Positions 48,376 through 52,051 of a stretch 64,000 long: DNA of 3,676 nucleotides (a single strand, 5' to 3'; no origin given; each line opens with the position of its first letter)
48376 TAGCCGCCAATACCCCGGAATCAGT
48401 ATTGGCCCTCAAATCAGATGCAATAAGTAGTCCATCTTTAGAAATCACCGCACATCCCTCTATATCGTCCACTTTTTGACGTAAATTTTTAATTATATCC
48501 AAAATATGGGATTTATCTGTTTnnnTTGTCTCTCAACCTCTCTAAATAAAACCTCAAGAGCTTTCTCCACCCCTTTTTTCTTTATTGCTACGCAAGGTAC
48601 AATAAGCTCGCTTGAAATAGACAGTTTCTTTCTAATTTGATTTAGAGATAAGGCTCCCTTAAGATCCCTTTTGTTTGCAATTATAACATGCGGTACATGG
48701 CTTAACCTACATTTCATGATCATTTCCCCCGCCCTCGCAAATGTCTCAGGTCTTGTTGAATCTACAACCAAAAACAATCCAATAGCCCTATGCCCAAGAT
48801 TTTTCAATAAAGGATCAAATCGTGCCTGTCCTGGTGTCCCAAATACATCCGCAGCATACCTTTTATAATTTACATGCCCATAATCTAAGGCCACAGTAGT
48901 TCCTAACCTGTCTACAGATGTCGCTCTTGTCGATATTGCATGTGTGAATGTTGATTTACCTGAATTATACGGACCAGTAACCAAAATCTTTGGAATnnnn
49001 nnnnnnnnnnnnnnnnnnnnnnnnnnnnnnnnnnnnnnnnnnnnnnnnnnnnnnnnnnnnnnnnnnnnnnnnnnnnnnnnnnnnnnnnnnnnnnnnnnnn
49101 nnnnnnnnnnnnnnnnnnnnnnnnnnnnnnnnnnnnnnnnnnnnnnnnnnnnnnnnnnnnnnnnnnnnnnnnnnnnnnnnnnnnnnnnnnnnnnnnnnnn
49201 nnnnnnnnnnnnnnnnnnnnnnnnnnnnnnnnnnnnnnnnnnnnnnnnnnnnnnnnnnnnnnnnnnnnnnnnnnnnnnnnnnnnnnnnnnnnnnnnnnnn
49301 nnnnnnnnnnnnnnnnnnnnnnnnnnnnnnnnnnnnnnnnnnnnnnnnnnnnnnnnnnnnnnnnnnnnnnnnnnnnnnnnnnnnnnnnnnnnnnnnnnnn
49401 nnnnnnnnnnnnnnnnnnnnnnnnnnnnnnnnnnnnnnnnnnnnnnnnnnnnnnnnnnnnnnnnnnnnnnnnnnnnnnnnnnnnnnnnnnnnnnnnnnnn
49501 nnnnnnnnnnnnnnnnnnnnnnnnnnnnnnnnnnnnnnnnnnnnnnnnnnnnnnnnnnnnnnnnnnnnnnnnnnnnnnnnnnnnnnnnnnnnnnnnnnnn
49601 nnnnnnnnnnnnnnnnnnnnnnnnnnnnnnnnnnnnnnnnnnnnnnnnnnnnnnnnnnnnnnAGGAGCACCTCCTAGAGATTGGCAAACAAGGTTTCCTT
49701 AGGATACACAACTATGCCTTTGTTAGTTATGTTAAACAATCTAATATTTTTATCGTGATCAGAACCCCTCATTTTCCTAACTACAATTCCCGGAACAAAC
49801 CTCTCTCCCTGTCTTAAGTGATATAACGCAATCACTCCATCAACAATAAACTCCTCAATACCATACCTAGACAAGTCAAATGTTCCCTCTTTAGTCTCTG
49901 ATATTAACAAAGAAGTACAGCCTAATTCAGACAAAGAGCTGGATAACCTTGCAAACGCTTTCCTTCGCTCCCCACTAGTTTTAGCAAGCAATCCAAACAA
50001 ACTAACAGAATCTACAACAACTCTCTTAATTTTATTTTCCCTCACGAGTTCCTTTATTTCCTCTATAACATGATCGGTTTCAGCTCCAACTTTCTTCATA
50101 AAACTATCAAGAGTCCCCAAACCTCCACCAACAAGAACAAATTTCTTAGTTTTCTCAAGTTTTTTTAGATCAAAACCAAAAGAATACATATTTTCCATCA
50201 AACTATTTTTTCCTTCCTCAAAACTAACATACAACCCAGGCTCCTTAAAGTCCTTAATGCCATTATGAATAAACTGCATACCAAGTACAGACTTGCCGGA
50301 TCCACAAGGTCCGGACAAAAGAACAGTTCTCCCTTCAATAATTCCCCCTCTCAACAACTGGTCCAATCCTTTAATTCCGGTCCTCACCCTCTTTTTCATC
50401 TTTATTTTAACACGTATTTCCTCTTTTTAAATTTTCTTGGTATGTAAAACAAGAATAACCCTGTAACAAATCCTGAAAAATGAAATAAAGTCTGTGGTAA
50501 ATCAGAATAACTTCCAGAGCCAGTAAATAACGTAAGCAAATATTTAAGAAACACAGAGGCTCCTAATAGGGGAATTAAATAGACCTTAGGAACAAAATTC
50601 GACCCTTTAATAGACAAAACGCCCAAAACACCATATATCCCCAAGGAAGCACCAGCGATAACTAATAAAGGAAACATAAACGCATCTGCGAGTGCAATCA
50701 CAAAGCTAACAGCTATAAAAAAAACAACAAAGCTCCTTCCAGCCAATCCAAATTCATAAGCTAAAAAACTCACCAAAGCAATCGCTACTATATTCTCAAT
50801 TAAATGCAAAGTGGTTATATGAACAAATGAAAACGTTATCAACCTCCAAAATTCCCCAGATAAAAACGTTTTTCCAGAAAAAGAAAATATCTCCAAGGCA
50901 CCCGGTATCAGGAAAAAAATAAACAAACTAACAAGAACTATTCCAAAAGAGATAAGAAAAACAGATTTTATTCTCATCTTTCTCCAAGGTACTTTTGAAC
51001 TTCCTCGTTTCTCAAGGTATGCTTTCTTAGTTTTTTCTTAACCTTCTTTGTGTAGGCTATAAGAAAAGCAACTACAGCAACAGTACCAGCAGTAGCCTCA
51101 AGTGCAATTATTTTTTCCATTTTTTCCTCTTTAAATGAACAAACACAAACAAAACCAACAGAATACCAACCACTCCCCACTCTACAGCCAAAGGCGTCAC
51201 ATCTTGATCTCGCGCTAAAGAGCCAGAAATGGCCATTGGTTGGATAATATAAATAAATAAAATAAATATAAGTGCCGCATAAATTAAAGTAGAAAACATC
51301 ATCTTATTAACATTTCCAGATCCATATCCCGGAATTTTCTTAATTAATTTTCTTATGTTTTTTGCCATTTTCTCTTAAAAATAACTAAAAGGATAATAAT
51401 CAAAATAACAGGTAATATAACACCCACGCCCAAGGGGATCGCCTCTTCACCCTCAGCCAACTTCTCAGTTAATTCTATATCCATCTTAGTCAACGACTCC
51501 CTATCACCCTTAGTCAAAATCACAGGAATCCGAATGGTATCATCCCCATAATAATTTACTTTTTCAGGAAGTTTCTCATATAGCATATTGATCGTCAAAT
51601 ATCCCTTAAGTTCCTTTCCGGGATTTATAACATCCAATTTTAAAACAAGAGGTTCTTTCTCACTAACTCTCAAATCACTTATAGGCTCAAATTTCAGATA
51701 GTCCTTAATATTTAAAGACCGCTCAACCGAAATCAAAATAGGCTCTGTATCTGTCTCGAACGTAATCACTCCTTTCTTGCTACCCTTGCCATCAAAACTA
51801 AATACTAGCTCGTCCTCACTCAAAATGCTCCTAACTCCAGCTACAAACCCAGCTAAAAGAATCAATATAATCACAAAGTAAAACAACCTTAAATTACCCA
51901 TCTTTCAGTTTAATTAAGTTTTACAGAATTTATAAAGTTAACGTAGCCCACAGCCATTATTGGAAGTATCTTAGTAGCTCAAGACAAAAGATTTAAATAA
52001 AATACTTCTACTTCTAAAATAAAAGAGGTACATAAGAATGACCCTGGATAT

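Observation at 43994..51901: Eleven co-directional genes link surface and membrane proteins to KaiC-like ATPases, a small GTPase and three Roadblock/LC7 domains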

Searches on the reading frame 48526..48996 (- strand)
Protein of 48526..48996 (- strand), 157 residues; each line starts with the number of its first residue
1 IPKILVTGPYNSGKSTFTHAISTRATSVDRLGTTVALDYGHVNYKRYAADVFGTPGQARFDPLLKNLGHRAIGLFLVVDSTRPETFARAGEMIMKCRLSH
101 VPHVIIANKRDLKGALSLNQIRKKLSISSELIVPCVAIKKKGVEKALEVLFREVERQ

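Call 49: search_solved_structures(query=window:48526-48996:-, max_evalue=0.01, show_alignments=1)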
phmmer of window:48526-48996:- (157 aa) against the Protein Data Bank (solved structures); distinct sequences matched with E-value up to 0.01: 132 (the best 60 are shown).
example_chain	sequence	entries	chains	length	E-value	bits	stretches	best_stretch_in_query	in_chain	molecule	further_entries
5de3_A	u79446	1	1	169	1e-07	35.3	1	3-154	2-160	ADP-ribosylation factor-like protein 3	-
5di3_A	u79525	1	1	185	1.3e-07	35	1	3-154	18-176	ADP-ribosylation factor-like protein 3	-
1z6x_A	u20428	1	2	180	1.9e-07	34.4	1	3-129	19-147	ADP-ribosylation factor 4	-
9m1i_G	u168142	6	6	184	2.9e-07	33.8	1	4-129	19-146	ADP-ribosylation factor-like protein 2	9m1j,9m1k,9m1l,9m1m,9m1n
3doe_A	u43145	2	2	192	3.3e-07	33.7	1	4-129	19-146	ADP-ribosylation factor-like protein 2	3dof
1ksg_A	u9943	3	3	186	4.7e-07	33.1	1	4-129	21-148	arf-like protein 2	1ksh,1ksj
1moz_A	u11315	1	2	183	7.5e-07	32.5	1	3-152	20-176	ADP-ribosylation factor-like protein 1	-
7mge_E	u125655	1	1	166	1e-06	32.1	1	3-129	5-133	ADP-ribosylation factor 1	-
9rtw_E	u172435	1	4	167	1e-06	32.1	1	3-129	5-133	ADP-ribosylation factor 1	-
1r8s_A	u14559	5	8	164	1.1e-06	32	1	3-129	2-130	ADP-ribosylation factor 1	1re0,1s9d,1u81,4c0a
2al7_A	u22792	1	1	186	1.1e-06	32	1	6-138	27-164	ADP-ribosylation factor-like 10C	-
1hur_A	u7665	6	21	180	1.3e-06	31.7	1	3-129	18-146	HUMAN ADP-RIBOSYLATION FACTOR 1 | ADP-ribosylation factor 1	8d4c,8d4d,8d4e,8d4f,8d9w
8sdw_A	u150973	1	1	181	1.3e-06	31.7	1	3-129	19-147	ADP-ribosylation factor 1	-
1r8q_A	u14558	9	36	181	1.3e-06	31.7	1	3-129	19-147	ADP-ribosylation factor 1 | RAT ADP-RIBOSYLATION FACTOR-1 | ADP ribosylation factor 1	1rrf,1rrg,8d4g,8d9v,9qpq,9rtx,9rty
7ux3_C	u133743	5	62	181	1.3e-06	31.7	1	3-129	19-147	ADP-ribosylation factor 1 | ADP ribosylation factor 1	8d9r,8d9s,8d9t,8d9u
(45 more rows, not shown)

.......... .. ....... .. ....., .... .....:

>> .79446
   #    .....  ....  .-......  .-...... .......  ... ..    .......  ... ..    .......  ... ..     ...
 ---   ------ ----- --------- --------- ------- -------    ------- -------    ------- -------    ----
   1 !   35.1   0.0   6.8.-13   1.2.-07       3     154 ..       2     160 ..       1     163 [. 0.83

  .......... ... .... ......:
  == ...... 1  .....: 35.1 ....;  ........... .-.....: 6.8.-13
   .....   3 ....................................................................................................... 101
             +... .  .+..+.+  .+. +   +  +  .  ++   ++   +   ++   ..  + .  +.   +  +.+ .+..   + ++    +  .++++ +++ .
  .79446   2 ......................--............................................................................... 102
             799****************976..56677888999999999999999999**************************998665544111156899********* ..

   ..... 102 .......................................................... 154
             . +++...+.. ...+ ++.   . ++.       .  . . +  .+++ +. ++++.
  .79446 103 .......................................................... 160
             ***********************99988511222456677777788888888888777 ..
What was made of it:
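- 48523..49662 (-): Fusion of an inactivated KaiC domain (aa 1-222) and a small GTPase (aa 223-379) with G1 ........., G3 GTPGQ and G4 NKRD. The GTPase domain is closest to Arl/Arf among solved structures (call 49).
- The GTPase domain is closer in sequence to Arf/Arl than to MglA among solved structures (call 49).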

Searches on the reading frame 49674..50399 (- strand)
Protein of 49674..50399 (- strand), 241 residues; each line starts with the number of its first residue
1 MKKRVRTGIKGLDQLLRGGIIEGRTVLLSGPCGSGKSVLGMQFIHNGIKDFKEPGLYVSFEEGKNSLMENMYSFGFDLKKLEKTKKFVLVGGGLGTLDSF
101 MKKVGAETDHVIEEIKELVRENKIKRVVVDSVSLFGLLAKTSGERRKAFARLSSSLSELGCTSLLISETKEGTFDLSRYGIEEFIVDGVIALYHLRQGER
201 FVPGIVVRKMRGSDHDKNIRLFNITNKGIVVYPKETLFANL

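Call 3: search_protein_families(library=pfam, proteins=[window:49674-50399:-], max_evalue=0.1)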
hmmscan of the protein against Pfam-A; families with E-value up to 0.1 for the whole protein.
window:49674-50399:- (241 aa): 15 families
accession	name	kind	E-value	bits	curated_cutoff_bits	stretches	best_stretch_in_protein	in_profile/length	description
PF06745.19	ATPase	-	7.9e-66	222.2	26.6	1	5-235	1-230/231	KaiC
PF13481.12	AAA_25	-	8.3e-09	35.8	27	1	11-167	21-188/195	AAA domain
PF03796.21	DnaB_C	-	2.2e-06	27.7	27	1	5-159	2-164/255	DnaB-like helicase C terminal domain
PF07088.17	GvpD_P-loop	-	0.001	19.5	24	1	23-200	10-179/189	GvpD gas vesicle protein, P-loop domain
PF01637.24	ATPase_2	-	0.0028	17.9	33.2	1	25-129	22-116/225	ATPase domain predominantly from Archaea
PF13173.12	AAA_14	-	0.0058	17.1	27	1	24-71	3-48/129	AAA domain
PF20720.3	nSTAND3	-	0.0066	16.6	27.2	1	24-67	18-61/155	Novel STAND NTPase 3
PF25199.1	nSTAND_NTPase5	-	0.016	15.4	34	1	23-48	41-66/145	Novel STAND NTPase 5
PF00154.27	RecA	-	0.017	15.1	27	0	5-47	33-76/262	recA bacterial DNA recombination protein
PF13479.12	AAA_24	-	0.027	14.8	27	0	24-134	3-75/195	AAA domain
PF05729.18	NACHT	-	0.034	14.4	26.7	0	24-168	1-128/167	NACHT domain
PF00270.35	DEAD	-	0.049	13.8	26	1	20-78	11-68/167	DEAD/DEAH box helicase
PF06068.19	TIP49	-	0.053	13.1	23.8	1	12-42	39-69/347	TIP49 P-loop domain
PF18324.6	Isocitrate_DH_C_bact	-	0.087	13.4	25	0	216-235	29-48/110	Bacterial isocitrate dehydrogenase, C-terminal domain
PF13191.12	AAA_16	-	0.095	13.6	32.6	0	12-44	12-45/167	AAA ATPase domain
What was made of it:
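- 49674..50399 (-): Single-domain KaiC-like ATPase, apparently active: Walker A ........, FEE, Walker B VVVDS. Pfam KaiC 7.9e-66 (call 3).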

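Call 6: search_protein_families(library=ncbifam, proteins=[window:49674-50399:-], max_evalue=0.01)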
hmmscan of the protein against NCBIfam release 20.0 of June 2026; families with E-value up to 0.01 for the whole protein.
window:49674-50399:- (241 aa): 18 families
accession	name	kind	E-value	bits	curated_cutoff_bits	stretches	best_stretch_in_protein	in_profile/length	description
NF006799.0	PRK09302.1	equivalog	9.6e-51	172.9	408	1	3-233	11-240/515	circadian clock protein KaiC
TIGR03880.1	KaiC_arch_3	hypoth_equivalog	6.3e-48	163.2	249.45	1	8-237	1-223/224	KaiC domain-containing protein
TIGR03877.1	thermo_KaiC_1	hypoth_equivalog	7.3e-44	150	307.25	1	3-236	2-237/238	KaiC domain-containing protein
TIGR02655.1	circ_KaiC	equivalog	3.9e-42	144.5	546.25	1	4-234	2-231/484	circadian clock protein KaiC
TIGR03881.1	KaiC_arch_4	hypoth_equivalog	2.8e-32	112.2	247.8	1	3-232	1-229/231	KaiC domain-containing protein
NF004723.0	PRK06067.1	subfamily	7.4e-13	48.6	194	1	4-226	15-229/243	flagellar accessory protein FlaH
NF052589.1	ArlH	equivalog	3.5e-09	36.7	215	1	12-232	9-224/229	archaellum protein ArlH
TIGR00416.1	sms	equivalog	3.8e-08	32.5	403.05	1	3-134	74-181/454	DNA repair protein RadA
TIGR03878.1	thermo_KaiC_2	hypoth_equivalog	3.8e-07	29.7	232.2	1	18-231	31-253/259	KaiC domain-containing protein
TIGR02237.1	recomb_radB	equivalog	2.1e-06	27.8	172.4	0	107-159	81-135/210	DNA repair and recombination protein RadB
NF003301.0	PRK04301.1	equivalog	2.8e-05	23.5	259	0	3-43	81-121/316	DNA repair and recombination protein RadA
TIGR02236.1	recomb_radA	equivalog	0.0017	17.7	361.15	0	3-42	76-115/311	DNA repair and recombination protein RadA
NF040709.1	benzoate_BenM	exception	0.0022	17.4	600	1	101-235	68-198/299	benzoate utilization transcription regulator BenM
NF006320.0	PRK08533.1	equivalog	0.0025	17.4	215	1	12-91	13-91/230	flagellar accessory protein FlaH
NF004629.0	PRK05973.1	equivalog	0.0025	16.9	156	1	20-87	61-127/237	DNA helicase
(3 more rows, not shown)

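Call 67: search_protein_families(library=padloc, proteins=[window:49674-50399:-], max_evalue=0.001)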
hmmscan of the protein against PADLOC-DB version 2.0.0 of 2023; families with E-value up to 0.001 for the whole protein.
window:49674-50399:- (241 aa): 1 family
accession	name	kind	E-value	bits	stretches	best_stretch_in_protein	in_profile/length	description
PDLC04140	mad8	-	0.00013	19.6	1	20-145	21-111/314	mads_8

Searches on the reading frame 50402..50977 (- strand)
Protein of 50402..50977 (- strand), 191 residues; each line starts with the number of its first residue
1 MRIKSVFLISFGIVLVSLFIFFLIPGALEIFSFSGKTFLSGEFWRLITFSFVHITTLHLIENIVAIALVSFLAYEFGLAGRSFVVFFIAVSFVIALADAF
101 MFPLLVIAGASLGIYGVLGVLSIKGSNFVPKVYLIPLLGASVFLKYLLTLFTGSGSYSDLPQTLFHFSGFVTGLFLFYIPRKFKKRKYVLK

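Call 3: search_protein_families(library=pfam, proteins=[window:50402-50977:-], max_evalue=0.1)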
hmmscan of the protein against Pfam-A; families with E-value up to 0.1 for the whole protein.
window:50402-50977:- (191 aa): 1 family
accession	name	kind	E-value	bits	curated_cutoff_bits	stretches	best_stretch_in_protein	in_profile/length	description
PF01694.28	Rhomboid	-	9.6e-09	36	22.6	1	41-179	2-139/143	Rhomboid domain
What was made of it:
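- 50402..50977 (-): Rhomboid intramembrane serine protease with an intact WR/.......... motif, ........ (catalytic Ser) and FHFSG (catalytic His). Pfam PF01694 9.6e-9 (call 3).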

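Call 6: search_protein_families(library=ncbifam, proteins=[window:50402-50977:-], max_evalue=0.01)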
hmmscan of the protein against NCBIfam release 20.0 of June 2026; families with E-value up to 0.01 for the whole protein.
window:50402-50977:- (191 aa): 1 family
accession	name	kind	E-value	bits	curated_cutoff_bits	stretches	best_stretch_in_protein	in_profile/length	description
TIGR03902.1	rhom_GG_sort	equivalog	3.7e-11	43.2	84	1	31-177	4-153/154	rhombosortase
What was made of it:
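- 50402..50977 (-): NCBIfam rhombosortase 43 bits, below the 84-bit cut-off (call 6).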

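Call 67: search_protein_families(library=padloc, proteins=[window:50402-50977:-], max_evalue=0.001)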
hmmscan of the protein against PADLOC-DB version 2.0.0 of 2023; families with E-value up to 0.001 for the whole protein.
window:50402-50977:- (191 aa): 0 families

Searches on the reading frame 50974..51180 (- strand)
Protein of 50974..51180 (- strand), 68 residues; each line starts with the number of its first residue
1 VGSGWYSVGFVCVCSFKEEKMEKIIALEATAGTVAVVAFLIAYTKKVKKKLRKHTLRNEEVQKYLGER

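Call 3: search_protein_families(library=pfam, proteins=[window:50974-51180:-], max_evalue=0.1)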
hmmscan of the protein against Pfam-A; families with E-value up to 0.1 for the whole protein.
window:50974-51180:- (68 aa): 1 family
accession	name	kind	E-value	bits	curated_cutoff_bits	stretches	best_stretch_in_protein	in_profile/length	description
PF04452.19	Methyltrans_RNA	-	0.057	13.4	23.9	1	11-65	9-61/165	RNA methyltransferase domain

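Call 6: search_protein_families(library=ncbifam, proteins=[window:50974-51180:-], max_evalue=0.01)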
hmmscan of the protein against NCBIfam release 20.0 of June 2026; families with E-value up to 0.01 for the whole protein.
window:50974-51180:- (68 aa): 0 families

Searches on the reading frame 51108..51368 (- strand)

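Call 3: search_protein_families(library=pfam, proteins=[window:51108-51368:-], max_evalue=0.1)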
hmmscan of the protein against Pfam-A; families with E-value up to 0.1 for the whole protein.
window:51108-51368:- (86 aa): 3 families
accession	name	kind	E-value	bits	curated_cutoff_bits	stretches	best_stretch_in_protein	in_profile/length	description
PF10960.13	Holin_BhlA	-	0.015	15.7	22.6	0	20-43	5-28/70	BhlA holin family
PF20556.3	DUF6768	-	0.019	15.1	27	1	8-77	28-90/123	Family of unknown function (DUF6768)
PF03814.21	KdpA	-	0.045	12.3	22.6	1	17-61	465-509/548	Potassium-transporting ATPase A subunit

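Call 6: search_protein_families(library=ncbifam, proteins=[window:51108-51368:-], max_evalue=0.01)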
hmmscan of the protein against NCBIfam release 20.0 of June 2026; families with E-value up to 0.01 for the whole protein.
window:51108-51368:- (86 aa): 0 families

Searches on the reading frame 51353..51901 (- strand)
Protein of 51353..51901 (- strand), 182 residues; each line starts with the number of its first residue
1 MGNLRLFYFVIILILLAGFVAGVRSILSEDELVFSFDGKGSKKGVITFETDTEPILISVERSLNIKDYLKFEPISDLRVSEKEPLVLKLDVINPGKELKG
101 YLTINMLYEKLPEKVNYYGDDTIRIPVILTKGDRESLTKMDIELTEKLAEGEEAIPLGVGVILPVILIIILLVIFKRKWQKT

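Call 3: search_protein_families(library=pfam, proteins=[window:51353-51901:-], max_evalue=0.1)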
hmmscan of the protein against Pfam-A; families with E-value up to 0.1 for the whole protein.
window:51353-51901:- (182 aa): 0 families

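Call 6: search_protein_families(library=ncbifam, proteins=[window:51353-51901:-], max_evalue=0.01)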
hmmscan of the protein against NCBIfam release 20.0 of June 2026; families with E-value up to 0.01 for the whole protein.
window:51353-51901:- (182 aa): 0 families
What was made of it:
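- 51353..51901 (-): 182-aa bitopic surface protein: N-terminal signal or TM helix and a C-terminal TM anchor. The conserved C-terminus is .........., then the TM helix, then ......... No Pfam or NCBIfam family (calls 3, 6).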

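Call 67: search_protein_families(library=padloc, proteins=[window:51353-51901:-], max_evalue=0.001)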
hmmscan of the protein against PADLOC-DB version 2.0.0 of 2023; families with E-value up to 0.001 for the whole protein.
window:51353-51901:- (182 aa): 0 families
